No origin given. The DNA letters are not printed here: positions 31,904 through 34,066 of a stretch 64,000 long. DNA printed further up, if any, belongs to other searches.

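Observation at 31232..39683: PA14 adhesin, a 66-aa-repeat paralog and an RNase-H-fold gene form one unit, and the adhesin's cytoplasmic tail ends in a half-copy of the repeat motif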

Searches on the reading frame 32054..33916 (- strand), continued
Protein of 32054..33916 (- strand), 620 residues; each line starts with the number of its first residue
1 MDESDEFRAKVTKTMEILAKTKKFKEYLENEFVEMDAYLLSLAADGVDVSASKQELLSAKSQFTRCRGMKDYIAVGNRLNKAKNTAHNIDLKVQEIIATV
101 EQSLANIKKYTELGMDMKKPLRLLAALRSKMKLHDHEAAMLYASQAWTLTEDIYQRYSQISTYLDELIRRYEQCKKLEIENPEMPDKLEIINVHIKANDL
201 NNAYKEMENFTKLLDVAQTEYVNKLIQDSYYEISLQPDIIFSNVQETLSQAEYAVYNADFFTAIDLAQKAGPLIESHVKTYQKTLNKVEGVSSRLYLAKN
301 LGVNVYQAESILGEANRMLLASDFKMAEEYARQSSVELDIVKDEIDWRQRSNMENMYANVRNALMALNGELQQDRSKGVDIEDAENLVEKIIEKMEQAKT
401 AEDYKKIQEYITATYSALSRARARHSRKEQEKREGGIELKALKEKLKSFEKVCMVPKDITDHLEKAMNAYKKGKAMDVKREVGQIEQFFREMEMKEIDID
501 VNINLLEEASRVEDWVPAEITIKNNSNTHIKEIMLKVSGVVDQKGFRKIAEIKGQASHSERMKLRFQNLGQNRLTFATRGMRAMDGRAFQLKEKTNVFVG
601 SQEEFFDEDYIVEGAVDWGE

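Call 54: find_encoding_contigs(protein=P0011, flank=8000, max_places=3)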
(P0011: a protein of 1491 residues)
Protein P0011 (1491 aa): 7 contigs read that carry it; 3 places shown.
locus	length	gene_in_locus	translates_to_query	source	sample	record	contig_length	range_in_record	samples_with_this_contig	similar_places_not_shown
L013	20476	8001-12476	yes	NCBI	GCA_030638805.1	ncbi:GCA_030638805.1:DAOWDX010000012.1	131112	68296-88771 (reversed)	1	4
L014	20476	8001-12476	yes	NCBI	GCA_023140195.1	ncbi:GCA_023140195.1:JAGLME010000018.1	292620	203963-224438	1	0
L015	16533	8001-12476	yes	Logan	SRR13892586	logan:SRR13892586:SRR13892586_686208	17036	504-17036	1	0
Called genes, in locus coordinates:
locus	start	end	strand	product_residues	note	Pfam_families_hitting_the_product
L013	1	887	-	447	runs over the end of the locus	PF01210:NAD_Gly3P_dh_N (faint), PF03446:NAD_binding_2, PF03721:UDPG_MGDP_dh_N, PF00984:UDPG_MGDP_dh, PF03720:UDPG_MGDP_dh_C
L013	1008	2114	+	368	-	PF13439:Glyco_transf_4, PF13579:Glyco_trans_4_4 (weak), PF20706:GT4-conflict, PF00534:Glycos_transf_1, PF13692:Glyco_trans_1_4, PF13524:Glyco_trans_1_2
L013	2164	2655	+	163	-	-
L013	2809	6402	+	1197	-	PF02463:SMC_N, PF13304:AAA_21 (weak), PF13476:AAA_23 (weak), PF13555:AAA_29, PF23649:FKBP15 (faint), PF24161:CCDC39 (faint), PF06470:SMC_hinge, PF19220:Rod_CreS (weak)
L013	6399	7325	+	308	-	PF02616:SMC_ScpA (faint)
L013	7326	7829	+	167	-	PF04079:SMC_ScpB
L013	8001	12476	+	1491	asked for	PF14446:Prok-RING_1 (weak)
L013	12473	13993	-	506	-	PF00221:Lyase_aromatic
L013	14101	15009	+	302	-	PF23023:Anti-Pycsar_Apyc1, PF00753:Lactamase_B (weak), PF12706:Lactamase_B_2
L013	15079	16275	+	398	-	PF01941:AdoMet_Synthase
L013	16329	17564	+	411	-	PF23435:DUF7121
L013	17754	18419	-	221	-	-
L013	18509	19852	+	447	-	PF02881:SRP54_N, PF00448:SRP54, PF02978:SRP_SPB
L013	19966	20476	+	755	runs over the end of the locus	PF00041:fn3 (faint), PF00528:BPD_transp_1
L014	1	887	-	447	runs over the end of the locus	PF01210:NAD_Gly3P_dh_N (faint), PF03446:NAD_binding_2, PF03721:UDPG_MGDP_dh_N, PF00984:UDPG_MGDP_dh, PF03720:UDPG_MGDP_dh_C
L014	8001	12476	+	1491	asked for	PF14446:Prok-RING_1 (weak)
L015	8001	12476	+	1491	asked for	PF14446:Prok-RING_1 (weak)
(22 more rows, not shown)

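Call 55: find_encoding_contigs(protein=P0041, flank=8000, max_places=3)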
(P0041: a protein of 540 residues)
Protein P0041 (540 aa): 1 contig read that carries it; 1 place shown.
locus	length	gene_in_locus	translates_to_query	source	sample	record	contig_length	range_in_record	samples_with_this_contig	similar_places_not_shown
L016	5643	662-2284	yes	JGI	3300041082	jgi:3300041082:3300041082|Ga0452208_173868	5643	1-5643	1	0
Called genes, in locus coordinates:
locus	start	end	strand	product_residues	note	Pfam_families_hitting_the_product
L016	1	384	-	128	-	?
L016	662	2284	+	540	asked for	PF14446:Prok-RING_1 (weak)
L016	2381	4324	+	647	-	PF07690:MFS_1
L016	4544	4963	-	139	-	PF00583:Acetyltransf_1, PF13420:Acetyltransf_4 (weak), PF13673:Acetyltransf_10 (weak), PF08445:FR47, PF13508:Acetyltransf_7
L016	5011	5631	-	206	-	PF21133:CAA_C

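Call 58: find_related_loci(query=A4, collection=metagenome_contigs, flank=6000)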
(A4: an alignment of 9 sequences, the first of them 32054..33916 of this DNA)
Query A4 (620 aa) in metagenome_contigs; peptide patterns used: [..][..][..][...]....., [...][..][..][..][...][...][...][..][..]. (x = any residue, [..] = any of these).
315 stretches matched a pattern; 1 encode a relative of the query (tblastn E <= 1e-3); 1 distinct loci.
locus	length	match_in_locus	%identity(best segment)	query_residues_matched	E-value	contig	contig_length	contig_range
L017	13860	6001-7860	91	1-620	0e+0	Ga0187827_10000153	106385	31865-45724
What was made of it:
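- Tried and rejected: The metagenome scan gave one locus at 91% identity (call 58).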

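Call 78: find_encoding_contigs(protein=P0081, flank=8000, max_places=2)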
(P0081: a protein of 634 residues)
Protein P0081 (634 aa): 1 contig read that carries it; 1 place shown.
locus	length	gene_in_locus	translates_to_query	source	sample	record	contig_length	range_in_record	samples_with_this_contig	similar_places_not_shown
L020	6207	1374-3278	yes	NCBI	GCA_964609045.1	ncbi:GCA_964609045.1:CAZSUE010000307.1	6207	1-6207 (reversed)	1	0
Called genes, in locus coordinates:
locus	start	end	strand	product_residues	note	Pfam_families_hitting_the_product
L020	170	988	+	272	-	PF14520:HHH_5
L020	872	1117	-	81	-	-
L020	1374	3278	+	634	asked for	-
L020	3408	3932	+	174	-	PF00571:CBS (faint)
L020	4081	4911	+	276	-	PF01902:Diphthami_syn_2_N, PF28410:Diphthami_syn_2_C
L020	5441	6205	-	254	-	?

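Call 79: find_encoding_contigs(protein=P0023, flank=8000, max_places=2)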
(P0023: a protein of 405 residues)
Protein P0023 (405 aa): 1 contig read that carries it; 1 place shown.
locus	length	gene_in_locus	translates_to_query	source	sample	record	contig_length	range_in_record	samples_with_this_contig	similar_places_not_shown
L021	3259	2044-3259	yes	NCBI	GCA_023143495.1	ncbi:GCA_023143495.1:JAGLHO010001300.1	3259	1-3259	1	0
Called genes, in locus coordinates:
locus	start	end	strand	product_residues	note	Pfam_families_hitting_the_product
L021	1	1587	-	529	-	?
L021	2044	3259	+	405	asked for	?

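Call 80: search_protein_families(library=pfam, alignment_id=A4, max_evalue=1)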
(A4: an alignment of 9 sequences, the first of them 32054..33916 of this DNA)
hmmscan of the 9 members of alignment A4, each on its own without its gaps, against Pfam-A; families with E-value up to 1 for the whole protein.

A. member 1, window:32054-33916:- (620 aa): 2 families
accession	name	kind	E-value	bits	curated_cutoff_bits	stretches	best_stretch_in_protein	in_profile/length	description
PF20839.3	DUF5382_C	-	0.15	12.8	25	1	141-180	34-74/118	Family of unknown function (DUF5382) C-terminal domain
PF09624.15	DUF2393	-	0.39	11.1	26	1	488-562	34-108/146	Protein of unknown function (DUF2393)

B. families by the number of members that match (of 9 scanned): 42 families (the first 25 are shown)
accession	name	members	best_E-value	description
PF20839.3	DUF5382_C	7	0.024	Family of unknown function (DUF5382) C-terminal domain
PF25243.1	WAV3_C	3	0.0032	E3 ubiquitin-protein ligase WAV3-like, C-terminal domain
PF24531.2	ANC1_spectrin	3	0.023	Nuclear anchorage protein 1, spectrin repeat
PF12462.13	Helicase_IV_N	3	0.076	DNA helicase IV / RNA helicase N terminal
PF10938.13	YfdX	2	3e-06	YfdX protein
PF14082.12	SduA_C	2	0.0031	Shedu protein SduA, C-terminal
PF05347.21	Complex1_LYR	2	0.057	Complex 1 protein (LYR family)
PF00675.25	Peptidase_M16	1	0.0014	Insulinase (Peptidase family M16)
PF23729.2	Spectrin_Dys-1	1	0.0029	Dystrophin-1-like, spectrin repeat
PF12325.13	TMF_TATA_bd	1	0.0088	TATA element modulatory factor 1 TATA binding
PF12041.13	DELLA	1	0.028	Transcriptional regulator DELLA protein N terminal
PF10977.13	DUF2797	1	0.029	Protein of unknown function (DUF2797)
PF22456.1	PqqF-like_C_4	1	0.029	PQQ synthase PqqF-like, C-terminal lobe domain 4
PF22459.2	PrgX_C_TPR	1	0.037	Pheromone cCF10 receptor, C-terminal TPR region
PF17107.11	SesA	1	0.041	N-terminal domain on NACHT_NTPase and P-loop NTPases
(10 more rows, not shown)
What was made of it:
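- Closest known: Spectrin-type three-helix repeats. Same: A few orthologues give weak hits to spectrin-repeat Pfam models (best E 0.003-0.02, call 80).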
